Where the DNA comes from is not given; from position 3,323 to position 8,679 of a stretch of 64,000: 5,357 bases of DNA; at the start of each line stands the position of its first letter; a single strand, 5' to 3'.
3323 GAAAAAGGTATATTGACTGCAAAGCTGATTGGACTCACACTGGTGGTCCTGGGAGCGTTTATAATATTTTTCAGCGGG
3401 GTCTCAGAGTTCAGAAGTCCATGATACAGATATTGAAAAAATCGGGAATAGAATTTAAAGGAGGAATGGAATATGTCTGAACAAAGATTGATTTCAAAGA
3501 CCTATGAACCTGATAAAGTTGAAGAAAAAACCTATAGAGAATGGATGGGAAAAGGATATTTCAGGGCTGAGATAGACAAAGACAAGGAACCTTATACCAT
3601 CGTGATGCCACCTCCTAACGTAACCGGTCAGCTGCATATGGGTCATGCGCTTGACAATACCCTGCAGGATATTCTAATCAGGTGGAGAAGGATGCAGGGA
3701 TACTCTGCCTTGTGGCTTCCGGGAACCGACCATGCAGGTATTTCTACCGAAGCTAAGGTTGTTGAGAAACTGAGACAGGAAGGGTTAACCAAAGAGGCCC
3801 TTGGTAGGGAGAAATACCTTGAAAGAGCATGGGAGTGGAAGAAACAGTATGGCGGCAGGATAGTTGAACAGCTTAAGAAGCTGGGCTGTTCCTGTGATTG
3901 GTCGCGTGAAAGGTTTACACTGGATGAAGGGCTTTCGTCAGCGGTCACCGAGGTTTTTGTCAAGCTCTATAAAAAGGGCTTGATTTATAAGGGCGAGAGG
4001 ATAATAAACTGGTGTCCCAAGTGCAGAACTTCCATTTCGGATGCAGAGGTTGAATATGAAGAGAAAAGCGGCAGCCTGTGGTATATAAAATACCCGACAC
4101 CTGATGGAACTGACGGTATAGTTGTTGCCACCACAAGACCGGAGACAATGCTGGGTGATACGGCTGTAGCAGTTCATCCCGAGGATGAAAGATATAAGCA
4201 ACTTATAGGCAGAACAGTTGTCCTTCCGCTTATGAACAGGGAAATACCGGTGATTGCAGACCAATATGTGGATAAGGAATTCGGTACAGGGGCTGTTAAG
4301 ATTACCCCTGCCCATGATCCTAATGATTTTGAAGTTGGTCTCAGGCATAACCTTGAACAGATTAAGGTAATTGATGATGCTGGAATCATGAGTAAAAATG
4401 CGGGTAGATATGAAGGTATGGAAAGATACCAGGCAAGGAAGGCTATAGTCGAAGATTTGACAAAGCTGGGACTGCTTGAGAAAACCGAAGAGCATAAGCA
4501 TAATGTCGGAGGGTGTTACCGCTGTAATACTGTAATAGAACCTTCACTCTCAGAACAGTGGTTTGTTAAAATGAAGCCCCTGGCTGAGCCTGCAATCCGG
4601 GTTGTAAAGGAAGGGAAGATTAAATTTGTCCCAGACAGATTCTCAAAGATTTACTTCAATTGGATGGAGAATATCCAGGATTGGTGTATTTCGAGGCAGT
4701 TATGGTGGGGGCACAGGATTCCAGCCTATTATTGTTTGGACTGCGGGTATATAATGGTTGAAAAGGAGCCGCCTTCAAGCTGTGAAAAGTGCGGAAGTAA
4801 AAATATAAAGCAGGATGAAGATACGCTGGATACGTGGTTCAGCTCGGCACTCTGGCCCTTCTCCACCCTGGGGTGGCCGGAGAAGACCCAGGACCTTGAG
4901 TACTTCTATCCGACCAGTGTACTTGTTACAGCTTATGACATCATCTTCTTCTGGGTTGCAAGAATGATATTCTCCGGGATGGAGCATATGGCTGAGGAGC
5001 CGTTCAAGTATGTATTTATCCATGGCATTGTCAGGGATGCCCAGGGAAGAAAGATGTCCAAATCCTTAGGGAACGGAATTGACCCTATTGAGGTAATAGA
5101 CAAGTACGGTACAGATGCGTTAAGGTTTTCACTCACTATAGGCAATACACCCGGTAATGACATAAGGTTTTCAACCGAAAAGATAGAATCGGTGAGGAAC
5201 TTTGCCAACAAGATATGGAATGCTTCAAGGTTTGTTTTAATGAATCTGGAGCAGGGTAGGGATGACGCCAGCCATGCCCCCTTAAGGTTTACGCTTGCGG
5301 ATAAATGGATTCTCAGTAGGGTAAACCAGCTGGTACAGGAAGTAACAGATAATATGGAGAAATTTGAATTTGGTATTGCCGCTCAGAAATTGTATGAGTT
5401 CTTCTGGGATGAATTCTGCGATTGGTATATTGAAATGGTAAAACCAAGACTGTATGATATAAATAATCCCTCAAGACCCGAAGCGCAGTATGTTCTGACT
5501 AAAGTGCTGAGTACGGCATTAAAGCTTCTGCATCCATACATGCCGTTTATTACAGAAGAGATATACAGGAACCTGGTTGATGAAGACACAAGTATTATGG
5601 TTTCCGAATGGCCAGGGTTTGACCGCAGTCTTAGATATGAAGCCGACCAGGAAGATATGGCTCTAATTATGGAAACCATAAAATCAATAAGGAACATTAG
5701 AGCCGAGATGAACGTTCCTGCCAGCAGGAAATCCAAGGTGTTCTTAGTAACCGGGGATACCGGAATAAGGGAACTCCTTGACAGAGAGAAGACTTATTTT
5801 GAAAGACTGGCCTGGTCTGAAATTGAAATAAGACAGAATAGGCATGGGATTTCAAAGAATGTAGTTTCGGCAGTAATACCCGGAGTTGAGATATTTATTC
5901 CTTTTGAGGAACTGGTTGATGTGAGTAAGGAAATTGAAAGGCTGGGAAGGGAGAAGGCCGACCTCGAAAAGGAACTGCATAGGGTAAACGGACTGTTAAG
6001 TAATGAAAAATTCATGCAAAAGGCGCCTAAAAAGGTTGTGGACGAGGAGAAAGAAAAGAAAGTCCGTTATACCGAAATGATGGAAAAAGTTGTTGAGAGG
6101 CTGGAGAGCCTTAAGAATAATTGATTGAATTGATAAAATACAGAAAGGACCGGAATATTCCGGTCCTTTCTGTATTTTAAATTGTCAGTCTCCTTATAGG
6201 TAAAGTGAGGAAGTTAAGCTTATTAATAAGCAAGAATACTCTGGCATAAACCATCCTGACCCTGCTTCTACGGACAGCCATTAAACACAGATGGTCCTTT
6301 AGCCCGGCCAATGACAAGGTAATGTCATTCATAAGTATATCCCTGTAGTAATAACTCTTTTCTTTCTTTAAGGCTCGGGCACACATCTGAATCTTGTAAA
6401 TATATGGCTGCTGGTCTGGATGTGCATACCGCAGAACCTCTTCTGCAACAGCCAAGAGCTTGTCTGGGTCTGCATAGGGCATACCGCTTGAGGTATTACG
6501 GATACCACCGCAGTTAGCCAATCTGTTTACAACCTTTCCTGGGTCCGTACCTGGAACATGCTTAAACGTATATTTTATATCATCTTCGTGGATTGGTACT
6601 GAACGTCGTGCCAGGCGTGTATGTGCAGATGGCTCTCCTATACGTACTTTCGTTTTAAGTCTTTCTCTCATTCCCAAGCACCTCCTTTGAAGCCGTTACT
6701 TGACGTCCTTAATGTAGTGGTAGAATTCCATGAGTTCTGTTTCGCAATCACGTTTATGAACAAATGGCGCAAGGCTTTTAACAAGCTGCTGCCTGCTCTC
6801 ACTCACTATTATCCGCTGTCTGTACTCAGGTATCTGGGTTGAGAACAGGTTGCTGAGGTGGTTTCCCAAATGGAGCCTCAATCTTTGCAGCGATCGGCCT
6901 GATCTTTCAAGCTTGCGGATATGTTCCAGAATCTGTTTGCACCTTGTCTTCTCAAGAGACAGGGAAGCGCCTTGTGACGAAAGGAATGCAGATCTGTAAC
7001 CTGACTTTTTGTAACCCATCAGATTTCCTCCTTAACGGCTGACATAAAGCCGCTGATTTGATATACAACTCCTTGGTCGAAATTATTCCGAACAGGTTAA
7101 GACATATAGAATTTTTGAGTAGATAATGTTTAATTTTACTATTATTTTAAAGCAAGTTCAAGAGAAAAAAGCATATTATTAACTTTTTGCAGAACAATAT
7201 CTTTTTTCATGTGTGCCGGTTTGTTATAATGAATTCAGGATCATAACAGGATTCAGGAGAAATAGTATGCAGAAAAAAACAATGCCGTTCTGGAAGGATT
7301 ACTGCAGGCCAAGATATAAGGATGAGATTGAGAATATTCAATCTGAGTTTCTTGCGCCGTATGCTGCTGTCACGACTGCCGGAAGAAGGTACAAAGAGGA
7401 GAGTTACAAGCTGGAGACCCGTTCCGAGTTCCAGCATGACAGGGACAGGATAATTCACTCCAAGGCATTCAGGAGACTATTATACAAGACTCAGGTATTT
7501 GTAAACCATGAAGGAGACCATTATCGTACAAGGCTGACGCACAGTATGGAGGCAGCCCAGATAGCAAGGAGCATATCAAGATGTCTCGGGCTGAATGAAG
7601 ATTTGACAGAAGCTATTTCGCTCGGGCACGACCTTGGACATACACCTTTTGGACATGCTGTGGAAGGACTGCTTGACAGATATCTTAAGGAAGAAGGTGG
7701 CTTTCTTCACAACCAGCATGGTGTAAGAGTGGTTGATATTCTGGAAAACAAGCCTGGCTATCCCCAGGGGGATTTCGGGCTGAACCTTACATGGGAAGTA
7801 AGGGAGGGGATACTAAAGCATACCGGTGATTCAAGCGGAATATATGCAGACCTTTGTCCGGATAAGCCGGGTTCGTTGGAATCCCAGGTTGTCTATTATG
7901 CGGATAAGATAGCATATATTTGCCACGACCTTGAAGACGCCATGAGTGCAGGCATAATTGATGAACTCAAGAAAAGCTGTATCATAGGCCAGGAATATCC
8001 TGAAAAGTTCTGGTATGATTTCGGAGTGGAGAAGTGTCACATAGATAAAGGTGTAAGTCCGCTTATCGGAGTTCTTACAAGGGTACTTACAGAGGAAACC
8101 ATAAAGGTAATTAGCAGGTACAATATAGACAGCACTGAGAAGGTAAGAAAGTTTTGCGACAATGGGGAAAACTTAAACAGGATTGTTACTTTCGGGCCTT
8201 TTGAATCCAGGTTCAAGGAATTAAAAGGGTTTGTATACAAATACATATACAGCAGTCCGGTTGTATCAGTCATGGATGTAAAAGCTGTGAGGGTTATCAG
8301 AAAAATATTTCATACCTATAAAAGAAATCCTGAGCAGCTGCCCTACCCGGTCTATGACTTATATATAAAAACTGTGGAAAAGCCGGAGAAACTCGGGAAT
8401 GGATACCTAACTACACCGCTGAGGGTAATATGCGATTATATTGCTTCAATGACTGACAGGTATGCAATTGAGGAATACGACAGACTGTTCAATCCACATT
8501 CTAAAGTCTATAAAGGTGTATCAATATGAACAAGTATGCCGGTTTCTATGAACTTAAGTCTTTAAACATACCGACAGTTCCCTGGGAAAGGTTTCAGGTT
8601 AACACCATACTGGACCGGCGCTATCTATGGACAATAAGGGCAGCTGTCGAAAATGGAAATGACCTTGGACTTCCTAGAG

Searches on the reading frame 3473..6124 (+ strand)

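Call 60: search_protein_families(library=pfam, proteins=[window:3473-6124:+], max_evalue=0.00001)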
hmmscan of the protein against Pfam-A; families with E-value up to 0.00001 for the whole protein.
window:3473-6124:+ (883 aa): 6 families
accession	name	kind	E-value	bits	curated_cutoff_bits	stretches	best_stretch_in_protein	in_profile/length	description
PF00133.28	tRNA-synt_1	-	1.7e-148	495.2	22.7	1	20-566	2-413/414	tRNA synthetases class I (I, L, M and V)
PF08264.19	Anticodon_1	-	1.5e-48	164.8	25.1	1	610-757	1-147/148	Anticodon-binding domain of tRNA ligase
PF09334.17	tRNA-synt_1g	-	3.4e-26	92.3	20.1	2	348-576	169-376/391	tRNA synthetases class I (M)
PF10458.14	Val_tRNA-synt_C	-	1.4e-15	57.7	25.9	1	816-881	1-66/66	Valyl tRNA synthetase tRNA binding arm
PF13603.12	tRNA-synt_1_2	-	1e-11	45.1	25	1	246-304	86-144/185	Leucyl-tRNA synthetase, editing domain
PF01406.26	tRNA-synt_1e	-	1.2e-06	28.6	27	0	509-574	235-299/301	tRNA synthetases class I (C) catalytic domain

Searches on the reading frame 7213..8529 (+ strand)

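Call 60: search_protein_families(library=pfam, proteins=[window:7213-8529:+], max_evalue=0.00001)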
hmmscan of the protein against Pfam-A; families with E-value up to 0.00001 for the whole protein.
window:7213-8529:+ (438 aa): 2 families
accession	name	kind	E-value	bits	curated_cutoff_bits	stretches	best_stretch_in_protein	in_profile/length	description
PF13286.11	HD_assoc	-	1e-19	71.3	22.2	1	331-424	8-91/91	Phosphohydrolase-associated domain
PF01966.28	HD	-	1.8e-13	51.2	22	1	107-234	1-114/116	HD domain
